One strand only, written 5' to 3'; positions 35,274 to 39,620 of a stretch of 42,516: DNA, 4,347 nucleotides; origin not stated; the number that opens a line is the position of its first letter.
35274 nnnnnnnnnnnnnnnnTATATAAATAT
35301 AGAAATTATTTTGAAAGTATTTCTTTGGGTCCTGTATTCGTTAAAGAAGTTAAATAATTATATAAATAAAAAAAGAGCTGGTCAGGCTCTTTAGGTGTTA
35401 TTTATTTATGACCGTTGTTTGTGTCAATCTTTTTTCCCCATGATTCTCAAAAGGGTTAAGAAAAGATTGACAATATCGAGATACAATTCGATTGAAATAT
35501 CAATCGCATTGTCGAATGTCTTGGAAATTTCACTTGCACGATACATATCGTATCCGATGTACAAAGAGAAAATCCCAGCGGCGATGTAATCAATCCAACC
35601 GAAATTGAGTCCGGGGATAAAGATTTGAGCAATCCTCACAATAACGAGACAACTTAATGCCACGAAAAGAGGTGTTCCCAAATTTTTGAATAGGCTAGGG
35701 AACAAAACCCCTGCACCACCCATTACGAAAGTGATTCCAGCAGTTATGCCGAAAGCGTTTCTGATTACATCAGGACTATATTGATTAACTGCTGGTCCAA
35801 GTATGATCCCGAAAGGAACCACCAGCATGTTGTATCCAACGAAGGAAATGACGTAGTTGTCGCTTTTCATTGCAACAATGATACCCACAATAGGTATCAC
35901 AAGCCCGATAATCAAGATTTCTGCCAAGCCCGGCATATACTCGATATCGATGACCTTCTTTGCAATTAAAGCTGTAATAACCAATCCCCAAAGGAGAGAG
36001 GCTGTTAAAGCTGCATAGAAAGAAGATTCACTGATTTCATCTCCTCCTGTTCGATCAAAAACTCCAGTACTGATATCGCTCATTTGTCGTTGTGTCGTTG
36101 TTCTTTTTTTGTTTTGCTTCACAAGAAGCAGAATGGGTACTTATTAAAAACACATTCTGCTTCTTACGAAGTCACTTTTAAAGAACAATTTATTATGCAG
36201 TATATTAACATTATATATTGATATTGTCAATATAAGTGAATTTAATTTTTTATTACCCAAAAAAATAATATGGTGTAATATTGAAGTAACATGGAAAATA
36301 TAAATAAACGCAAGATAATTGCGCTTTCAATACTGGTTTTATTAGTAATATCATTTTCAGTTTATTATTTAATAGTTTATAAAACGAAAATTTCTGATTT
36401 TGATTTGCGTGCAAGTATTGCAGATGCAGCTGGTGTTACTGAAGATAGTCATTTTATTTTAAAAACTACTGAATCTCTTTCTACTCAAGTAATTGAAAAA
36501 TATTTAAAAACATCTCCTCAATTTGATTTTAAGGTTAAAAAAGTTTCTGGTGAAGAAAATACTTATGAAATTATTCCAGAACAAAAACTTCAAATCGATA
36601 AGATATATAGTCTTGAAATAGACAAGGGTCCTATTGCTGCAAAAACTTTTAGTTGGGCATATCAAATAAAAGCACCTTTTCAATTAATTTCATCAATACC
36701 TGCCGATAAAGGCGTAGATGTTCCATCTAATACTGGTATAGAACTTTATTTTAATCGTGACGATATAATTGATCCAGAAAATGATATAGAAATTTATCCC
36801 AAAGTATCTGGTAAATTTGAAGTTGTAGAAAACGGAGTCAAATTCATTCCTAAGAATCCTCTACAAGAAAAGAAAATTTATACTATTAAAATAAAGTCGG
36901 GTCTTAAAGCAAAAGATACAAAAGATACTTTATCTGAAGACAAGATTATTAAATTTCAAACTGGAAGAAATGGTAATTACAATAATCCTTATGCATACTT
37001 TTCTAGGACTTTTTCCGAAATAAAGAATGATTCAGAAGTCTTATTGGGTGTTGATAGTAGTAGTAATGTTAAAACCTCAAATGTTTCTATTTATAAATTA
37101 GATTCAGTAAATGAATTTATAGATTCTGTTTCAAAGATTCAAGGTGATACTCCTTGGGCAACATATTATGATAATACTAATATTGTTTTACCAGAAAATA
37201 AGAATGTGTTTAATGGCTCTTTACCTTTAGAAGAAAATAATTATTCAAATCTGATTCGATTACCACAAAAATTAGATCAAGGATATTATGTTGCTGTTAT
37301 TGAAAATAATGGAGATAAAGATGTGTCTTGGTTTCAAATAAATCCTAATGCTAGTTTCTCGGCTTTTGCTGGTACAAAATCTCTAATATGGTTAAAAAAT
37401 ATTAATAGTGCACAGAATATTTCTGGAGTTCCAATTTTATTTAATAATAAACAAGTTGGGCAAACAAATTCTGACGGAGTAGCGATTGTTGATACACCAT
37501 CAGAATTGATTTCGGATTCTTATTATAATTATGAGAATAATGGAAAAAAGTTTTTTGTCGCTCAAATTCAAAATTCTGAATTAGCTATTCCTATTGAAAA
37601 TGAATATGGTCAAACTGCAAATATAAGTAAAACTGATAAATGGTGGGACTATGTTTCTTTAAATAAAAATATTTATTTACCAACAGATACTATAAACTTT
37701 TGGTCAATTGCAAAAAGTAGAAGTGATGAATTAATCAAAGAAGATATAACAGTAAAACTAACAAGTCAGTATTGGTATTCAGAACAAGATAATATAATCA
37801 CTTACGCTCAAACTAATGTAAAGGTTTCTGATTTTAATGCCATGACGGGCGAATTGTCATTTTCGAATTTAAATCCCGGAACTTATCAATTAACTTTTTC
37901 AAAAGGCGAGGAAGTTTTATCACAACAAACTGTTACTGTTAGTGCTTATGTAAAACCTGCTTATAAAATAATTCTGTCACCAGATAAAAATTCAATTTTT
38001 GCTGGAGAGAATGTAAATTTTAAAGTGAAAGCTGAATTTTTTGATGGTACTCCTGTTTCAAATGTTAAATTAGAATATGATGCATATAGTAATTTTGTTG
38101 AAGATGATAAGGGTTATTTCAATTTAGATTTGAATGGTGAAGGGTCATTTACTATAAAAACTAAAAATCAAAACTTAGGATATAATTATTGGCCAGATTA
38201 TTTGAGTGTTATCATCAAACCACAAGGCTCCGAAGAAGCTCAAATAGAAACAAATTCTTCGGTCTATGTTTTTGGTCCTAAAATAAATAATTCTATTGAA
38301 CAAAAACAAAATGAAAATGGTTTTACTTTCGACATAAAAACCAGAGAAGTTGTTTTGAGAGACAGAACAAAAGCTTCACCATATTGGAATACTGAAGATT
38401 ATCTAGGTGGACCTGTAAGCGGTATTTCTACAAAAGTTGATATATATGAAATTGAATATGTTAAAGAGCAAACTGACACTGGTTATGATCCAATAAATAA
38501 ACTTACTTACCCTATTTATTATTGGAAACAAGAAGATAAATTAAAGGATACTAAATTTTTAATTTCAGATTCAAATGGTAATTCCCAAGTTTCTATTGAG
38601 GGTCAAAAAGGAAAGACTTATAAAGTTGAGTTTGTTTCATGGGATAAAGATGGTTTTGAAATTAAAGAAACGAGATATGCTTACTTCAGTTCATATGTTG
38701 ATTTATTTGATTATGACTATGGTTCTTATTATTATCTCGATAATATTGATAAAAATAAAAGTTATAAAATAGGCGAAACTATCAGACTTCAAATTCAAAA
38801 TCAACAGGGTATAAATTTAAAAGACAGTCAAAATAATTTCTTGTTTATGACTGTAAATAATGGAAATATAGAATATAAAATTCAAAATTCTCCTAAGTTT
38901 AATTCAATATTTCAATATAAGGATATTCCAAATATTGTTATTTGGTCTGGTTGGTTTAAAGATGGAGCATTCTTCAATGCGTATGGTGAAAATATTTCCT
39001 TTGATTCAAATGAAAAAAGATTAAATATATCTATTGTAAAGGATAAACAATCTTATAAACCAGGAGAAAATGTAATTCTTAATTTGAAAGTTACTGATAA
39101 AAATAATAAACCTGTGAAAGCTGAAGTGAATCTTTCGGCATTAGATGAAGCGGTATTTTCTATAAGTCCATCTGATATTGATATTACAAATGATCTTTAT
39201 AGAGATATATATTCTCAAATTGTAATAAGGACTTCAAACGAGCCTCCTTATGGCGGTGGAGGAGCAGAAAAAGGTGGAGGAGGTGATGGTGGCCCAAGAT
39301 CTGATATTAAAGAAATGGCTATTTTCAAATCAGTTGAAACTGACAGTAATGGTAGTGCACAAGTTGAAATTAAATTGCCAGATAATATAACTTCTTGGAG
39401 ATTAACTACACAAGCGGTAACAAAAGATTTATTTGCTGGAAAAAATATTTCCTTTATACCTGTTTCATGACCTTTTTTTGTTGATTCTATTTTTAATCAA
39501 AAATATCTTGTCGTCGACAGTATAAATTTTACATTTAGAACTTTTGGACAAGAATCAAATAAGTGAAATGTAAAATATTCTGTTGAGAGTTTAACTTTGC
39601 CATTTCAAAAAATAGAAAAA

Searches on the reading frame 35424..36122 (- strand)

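Call 38: search_protein_families(library=pfam, proteins=[window:35424-36122:-], max_evalue=0.001)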
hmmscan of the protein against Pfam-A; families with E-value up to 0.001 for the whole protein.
window:35424-36122:- (232 aa): 1 family
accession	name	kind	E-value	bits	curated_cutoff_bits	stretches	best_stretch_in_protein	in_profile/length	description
PF01027.25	Bax1-I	-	4.1e-27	95.8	34.1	1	43-228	11-207/207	Inhibitor of apoptosis-promoting Bax1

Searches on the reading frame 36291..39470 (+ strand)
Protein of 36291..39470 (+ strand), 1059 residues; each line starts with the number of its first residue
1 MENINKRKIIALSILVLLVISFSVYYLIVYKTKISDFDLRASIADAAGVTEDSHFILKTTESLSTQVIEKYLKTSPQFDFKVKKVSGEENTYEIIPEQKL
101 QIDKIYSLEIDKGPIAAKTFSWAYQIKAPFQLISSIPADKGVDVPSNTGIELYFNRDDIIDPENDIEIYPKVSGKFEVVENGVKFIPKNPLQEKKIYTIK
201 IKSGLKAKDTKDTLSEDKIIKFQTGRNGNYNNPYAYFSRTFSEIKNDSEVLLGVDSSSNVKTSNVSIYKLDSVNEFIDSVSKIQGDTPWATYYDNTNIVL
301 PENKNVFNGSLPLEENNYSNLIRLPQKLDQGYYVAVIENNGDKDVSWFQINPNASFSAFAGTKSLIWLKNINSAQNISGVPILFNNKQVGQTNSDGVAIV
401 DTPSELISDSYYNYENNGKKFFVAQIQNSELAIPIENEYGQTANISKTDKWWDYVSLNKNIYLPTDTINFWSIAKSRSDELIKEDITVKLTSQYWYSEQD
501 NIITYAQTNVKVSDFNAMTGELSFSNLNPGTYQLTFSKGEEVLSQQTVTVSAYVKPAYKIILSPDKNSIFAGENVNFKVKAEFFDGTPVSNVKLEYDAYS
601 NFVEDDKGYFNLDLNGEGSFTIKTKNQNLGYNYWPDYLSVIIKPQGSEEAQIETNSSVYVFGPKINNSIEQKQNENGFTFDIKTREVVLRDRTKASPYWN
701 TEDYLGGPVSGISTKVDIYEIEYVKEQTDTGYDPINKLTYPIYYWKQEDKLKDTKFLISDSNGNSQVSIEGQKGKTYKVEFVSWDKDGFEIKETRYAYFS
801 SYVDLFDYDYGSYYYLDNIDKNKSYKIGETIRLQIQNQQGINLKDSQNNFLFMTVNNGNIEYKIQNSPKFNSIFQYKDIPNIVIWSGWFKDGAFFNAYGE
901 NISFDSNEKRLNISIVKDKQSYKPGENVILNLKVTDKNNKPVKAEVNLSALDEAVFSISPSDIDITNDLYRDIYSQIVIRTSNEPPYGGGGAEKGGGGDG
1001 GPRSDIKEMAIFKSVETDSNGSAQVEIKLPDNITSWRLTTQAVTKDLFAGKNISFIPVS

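Call 38: search_protein_families(library=pfam, proteins=[window:36291-39470:+], max_evalue=0.001)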
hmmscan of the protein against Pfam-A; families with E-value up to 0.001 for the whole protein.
window:36291-39470:+ (1059 aa): 5 families
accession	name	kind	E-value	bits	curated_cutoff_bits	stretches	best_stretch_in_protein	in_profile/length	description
PF07703.20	A2M_BRD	-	1.9e-10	41.7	22.7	1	821-957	6-139/140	Alpha-2-macroglobulin bait region domain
PF13205.12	Big_5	-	5.5e-07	30.7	23.6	1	128-224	3-105/105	Bacterial Ig-like domain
PF00207.28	A2M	-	1.4e-05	25.3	21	1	1011-1047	3-40/92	Alpha-2-macroglobulin family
PF01835.25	MG2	-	0.00011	22.9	32.8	0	915-947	4-37/96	MG2 domain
PF02752.27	Arrestin_C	-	0.00022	22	27.7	0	909-944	3-38/137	Arrestin (or S-antigen), C-terminal domain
